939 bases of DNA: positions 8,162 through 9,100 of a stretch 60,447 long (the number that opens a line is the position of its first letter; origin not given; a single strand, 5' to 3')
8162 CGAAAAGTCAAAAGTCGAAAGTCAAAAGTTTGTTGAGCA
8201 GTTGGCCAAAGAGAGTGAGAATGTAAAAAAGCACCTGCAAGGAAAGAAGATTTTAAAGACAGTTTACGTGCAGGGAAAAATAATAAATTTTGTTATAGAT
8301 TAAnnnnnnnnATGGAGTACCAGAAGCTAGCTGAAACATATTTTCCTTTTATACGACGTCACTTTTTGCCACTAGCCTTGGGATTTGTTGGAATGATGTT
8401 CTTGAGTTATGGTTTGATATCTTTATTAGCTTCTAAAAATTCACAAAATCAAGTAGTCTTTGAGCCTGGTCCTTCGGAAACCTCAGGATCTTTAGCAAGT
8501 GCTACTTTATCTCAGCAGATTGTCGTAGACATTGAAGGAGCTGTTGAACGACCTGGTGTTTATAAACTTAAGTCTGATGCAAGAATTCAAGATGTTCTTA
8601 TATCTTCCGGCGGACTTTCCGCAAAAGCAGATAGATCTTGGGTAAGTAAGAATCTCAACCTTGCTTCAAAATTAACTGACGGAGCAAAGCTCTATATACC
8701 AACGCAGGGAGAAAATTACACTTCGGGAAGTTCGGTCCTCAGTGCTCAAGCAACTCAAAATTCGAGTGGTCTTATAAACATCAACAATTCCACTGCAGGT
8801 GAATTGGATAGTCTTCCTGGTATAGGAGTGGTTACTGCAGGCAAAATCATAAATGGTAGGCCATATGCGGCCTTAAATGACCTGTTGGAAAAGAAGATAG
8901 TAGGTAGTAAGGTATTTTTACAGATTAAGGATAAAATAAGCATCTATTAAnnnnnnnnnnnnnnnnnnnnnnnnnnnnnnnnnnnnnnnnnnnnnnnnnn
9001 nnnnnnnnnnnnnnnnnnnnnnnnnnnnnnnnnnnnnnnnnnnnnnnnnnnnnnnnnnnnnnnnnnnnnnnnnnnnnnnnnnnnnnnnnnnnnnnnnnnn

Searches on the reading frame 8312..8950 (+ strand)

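Call 55: search_protein_families(library=pfam, proteins=[window:8312-8950:+], max_evalue=0.001)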
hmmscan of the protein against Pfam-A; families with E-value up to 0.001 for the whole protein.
window:8312-8950:+ (212 aa): 2 families
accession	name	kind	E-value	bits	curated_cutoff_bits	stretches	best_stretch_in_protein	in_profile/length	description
PF12836.13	HHH_3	-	2.7e-09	37.4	27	1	153-209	4-64/65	Helix-hairpin-helix motif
PF10531.15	SLBB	-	7.9e-08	32.5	27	1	71-109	1-39/55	SLBB domain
